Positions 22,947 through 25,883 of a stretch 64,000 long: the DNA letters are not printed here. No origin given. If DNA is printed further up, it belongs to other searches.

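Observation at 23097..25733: Self-sufficient CrtI-family flavoenzyme fused to an FNR-like reductase and a [2Fe-2S] ferredoxin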

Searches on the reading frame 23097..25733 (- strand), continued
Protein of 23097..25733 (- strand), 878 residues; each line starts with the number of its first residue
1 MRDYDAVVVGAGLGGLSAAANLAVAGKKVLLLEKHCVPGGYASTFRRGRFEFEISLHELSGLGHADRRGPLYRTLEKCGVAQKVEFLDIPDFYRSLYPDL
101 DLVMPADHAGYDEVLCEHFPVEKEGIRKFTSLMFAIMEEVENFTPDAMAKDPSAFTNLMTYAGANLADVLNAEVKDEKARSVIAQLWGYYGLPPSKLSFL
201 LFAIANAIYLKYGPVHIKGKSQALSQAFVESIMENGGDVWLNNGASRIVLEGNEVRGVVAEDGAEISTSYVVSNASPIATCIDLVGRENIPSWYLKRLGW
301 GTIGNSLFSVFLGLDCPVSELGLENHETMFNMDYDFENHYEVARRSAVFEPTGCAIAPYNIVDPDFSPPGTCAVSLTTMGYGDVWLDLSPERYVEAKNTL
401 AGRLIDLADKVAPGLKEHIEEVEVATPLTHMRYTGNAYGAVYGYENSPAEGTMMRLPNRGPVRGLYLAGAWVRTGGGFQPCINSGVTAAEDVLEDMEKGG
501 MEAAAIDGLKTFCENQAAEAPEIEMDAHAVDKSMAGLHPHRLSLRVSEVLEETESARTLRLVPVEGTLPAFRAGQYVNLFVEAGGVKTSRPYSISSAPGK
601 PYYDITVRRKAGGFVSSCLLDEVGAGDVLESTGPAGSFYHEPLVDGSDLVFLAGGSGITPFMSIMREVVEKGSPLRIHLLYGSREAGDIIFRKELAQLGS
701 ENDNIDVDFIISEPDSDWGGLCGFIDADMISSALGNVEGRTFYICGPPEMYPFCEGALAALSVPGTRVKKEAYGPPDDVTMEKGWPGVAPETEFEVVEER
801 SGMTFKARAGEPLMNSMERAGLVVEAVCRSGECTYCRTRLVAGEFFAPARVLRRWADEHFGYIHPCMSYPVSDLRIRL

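Call 41: fold_search(model_id=the predicted structure, library=pdb)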
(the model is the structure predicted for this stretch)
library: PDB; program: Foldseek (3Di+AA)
matches with E <= 10: 1918; with E <= 0.001: 1253
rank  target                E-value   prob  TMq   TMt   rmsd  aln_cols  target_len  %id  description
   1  4rep                  2.1e-29  1.00  0.49  0.86   3.5       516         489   20  Crystal Structure of gamma-carotenoid desaturase (released 2015-07-15)
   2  4dgk                  2.8e-23  1.00  0.36  0.72   8.0       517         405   19  Crystal structure of Phytoene desaturase CRTI from Pantoea ananatis (released 2012-10-10)
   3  6kbh                  5.2e-22  1.00  0.25  0.28  12.9       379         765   23  Crystal structure of an intact type IV self-sufficient cytochrome P450 monooxygenase (released 2020-07-01)
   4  7ylr                  1.1e-21  1.00  0.26  0.61   7.1       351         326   26  Structure of a bacteria protein (released 2023-06-14)
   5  3ka7                  1.1e-20  1.00  0.38  0.75   7.3       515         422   17  Crystal Structure of an oxidoreductase from Methanosarcina mazei. Northeast Structural Genomics Consortium target id MaR (released 2009-11-17)
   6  2pia                  6.0e-20  1.00  0.30  0.74   4.9       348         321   24  PHTHALATE DIOXYGENASE REDUCTASE: A MODULAR STRUCTURE FOR ELECTRON TRANSFER FROM PYRIDINE NUCLEOTIDES TO [2FE-2S] (released 1993-04-15)
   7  6laa                  1.1e-19  1.00  0.24  0.27  11.8       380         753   23  Crystal structure of full-length CYP116B46 from Tepidiphilus thermophilus (released 2020-06-10)
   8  1gvh                  1.1e-19  1.00  0.25  0.54   8.9       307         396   20  The X-ray structure of ferric Escherichia coli flavohemoglobin reveals an unespected geometry of the distal heme pocket (released 2002-08-06)
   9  3cph_G                8.8e-19  1.00  0.35  0.64   6.6       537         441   14  Crystal structure of Sec4 in complex with Rab-GDI (released 2008-05-06)
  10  3cpj_G                9.3e-19  1.00  0.36  0.65   6.5       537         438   15  Crystal structure of Ypt31 in complex with yeast Rab-GDI (released 2008-05-06)
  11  1ukv_G                2.0e-18  1.00  0.35  0.64   6.6       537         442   16  Structure of RabGDP-dissociation inhibitor in complex with prenylated YPT1 GTPase (released 2004-09-01)
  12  3cpi_H                2.3e-18  1.00  0.33  0.59   7.2       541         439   15  Crystal structure of yeast Rab-GDI (released 2008-05-06)
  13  1d5t                  2.5e-18  1.00  0.34  0.62   7.3       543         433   14  GUANINE NUCLEOTIDE DISSOCIATION INHIBITOR, ALPHA-ISOFORM (released 2000-10-25)
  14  7c4a_B                2.8e-18  1.00  0.37  0.68   5.9       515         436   14  nicA2 with cofactor FAD (released 2020-06-03)
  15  8dq7_A                3.2e-18  1.00  0.38  0.71   5.8       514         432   14  The structure of NicA2 variant F104L/A107T/S146I/G317D/H368R/L449V/N462S from Pseudomonas putida (released 2023-07-26)
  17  4eh1_B                4.7e-18  1.00  0.24  0.83   3.7       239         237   26  Crystal Structure of the Flavohem-like-FAD/NAD Binding Domain of Nitric Oxide Dioxygenase from Vibrio cholerae O1 biov (released 2012-04-25)
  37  4eh1_A                2.1e-17  1.00  0.24  0.86   3.8       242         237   26  Crystal Structure of the Flavohem-like-FAD/NAD Binding Domain of Nitric Oxide Dioxygenase from Vibrio cholerae O1 biov (released 2012-04-25)
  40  2eix_A                2.4e-17  1.00  0.23  0.77   4.8       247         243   25  The Structure of Physarum polycephalum cytochrome b5 reductase (released 2007-04-17)
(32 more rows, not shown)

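Call 42: search_dna_similar(query=window:23097-25733:-, collection=plasmids, mode=protein, max_rows=25, max_evalue=1e-20)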
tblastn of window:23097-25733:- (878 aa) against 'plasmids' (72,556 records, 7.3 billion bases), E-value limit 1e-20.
Records with a match: 541; places in all: 662; records where one place covers at least 80% of the query: 0.
Best place of each record, by identity: <60% 541.
By first word of the organism name: Rhizobium 139; Sinorhizobium 74; Agrobacterium 28; Sphingobium 21; Paracoccus 19; Azospirillum 15; Leisingera 14; Burkholderia 12; Vibrio 10; Escherichia 10; and 84 more.
By predicted mobility (MOB-suite, as given by PLSDB): non-mobilizable 275; conjugative 213; mobilizable 53.
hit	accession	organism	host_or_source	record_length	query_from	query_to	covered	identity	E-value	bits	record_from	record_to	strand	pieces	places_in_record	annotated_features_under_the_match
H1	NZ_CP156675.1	Pseudalkalibacillus hwajinpoensis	mixed culture,soil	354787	33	485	52%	31.9%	1e-58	226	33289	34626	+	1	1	NAD(P)/FAD-dependent oxidoreductase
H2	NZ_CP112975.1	Halovenus salina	cell cuture,Isla Bacuta saltern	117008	33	542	58%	27.9%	3e-37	183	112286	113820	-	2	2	FAD-dependent oxidoreductase | NAD(P)-binding protein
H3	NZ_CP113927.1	Ligilactobacillus acidipiscis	Frieseomelitta varia,Rain forest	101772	33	497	53%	28.7%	6e-55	215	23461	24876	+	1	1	NAD(P)/FAD-dependent oxidoreductase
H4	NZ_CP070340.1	Bacillus cereus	Bombyx mori,whole organism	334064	33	496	53%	26.9%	5e-42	174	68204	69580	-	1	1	NAD(P)/FAD-dependent oxidoreductase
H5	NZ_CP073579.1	Photobacterium sp. GJ3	-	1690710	33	489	52%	26.8%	9e-36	155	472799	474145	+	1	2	record has no annotation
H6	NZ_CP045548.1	Streptomyces sp. SYP-A7193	cell culture,soil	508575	457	876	48%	29.0%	6e-34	149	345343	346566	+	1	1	2Fe-2S iron-sulfur cluster-binding protein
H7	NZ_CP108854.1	Streptomyces sp. NBC_00841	-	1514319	536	873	38%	35.8%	3e-33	146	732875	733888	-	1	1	record has no annotation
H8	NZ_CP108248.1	Kitasatospora sp. NBC_00070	-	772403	33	499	53%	25.9%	1e-24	119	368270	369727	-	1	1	NAD(P)/FAD-dependent oxidoreductase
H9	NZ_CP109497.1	Streptomyces sp. NBC_01431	-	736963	33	494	53%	25.8%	6e-28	129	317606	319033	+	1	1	NAD(P)/FAD-dependent oxidoreductase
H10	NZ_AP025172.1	Cupriavidus sp. P-10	-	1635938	447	876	49%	26.2%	6e-29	133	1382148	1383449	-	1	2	none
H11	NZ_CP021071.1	Mesorhizobium sp. WSM1497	Biserrula pelecinus L.,cell ...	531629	521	870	40%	32.1%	2e-42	176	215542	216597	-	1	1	hybrid-cluster NAD(P)-dependent oxidoreductase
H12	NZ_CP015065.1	Mesorhizobium ciceri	Astragalus pelecinus,Pure Sample,Plant ...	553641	521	870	40%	32.1%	2e-42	176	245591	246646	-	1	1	hybrid-cluster NAD(P)-dependent oxidoreductase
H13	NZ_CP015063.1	Mesorhizobium ciceri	Cicer arietinum,Pure Sample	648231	521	870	40%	32.1%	2e-42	176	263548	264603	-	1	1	hybrid-cluster NAD(P)-dependent oxidoreductase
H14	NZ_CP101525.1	Burkholderia arboris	mixed culture,soil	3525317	520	876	41%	31.3%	6e-24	117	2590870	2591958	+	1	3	none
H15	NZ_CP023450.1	Rhizorhabdus dicambivorans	soil sample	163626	543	868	37%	33.2%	2e-36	157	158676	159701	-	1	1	2Fe-2S iron-sulfur cluster-binding protein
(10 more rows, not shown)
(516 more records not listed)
